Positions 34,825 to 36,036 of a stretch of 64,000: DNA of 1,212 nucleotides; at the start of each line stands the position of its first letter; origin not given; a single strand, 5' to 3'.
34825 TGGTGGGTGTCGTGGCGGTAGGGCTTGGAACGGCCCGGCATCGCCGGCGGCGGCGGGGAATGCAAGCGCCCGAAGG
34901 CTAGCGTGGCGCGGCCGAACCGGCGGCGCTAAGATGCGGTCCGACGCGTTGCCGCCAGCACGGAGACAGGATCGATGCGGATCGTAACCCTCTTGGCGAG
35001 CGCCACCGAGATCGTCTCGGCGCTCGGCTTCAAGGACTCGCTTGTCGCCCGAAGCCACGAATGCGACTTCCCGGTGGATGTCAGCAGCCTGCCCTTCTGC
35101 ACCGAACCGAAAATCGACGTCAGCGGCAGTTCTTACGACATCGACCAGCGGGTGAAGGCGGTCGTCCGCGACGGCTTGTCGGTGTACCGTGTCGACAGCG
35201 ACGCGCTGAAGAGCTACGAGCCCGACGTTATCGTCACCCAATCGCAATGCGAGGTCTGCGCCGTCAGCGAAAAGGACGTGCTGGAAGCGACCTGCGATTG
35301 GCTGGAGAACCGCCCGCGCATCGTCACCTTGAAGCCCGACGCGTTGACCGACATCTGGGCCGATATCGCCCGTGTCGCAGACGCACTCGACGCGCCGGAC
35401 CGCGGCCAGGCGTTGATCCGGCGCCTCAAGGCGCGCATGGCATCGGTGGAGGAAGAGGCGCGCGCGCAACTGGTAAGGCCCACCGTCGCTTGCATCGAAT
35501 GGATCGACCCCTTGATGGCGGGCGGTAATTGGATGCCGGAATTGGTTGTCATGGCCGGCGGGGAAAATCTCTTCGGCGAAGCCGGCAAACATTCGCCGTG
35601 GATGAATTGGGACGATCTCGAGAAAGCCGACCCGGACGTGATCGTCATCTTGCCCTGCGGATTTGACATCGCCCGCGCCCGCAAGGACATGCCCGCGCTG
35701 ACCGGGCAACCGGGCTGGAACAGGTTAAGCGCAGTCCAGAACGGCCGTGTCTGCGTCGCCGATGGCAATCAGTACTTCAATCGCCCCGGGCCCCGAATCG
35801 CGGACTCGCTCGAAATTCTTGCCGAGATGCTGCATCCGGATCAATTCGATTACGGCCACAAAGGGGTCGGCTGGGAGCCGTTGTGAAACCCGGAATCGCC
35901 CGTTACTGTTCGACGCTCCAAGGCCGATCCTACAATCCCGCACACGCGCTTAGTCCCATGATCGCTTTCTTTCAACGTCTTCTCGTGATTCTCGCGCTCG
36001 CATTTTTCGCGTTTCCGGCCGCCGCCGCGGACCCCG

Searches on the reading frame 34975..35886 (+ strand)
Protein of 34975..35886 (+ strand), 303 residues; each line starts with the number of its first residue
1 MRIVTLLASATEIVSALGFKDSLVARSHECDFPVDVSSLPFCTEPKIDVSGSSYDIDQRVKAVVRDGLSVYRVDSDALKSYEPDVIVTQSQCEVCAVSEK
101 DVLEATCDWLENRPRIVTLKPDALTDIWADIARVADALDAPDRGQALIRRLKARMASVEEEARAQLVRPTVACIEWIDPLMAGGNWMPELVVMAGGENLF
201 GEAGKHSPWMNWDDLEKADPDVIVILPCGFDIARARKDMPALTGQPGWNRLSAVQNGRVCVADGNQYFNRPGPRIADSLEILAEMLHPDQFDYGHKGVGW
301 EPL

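Call 73: search_protein_families(library=pfam, proteins=[window:34975-35886:+], max_evalue=0.01)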
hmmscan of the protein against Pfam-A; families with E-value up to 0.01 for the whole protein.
window:34975-35886:+ (303 aa): 1 family
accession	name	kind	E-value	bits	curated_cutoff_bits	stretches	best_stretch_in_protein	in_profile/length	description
PF01497.23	Peripla_BP_2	-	1.4e-19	70.9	27.5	1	3-263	1-232/235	Periplasmic binding protein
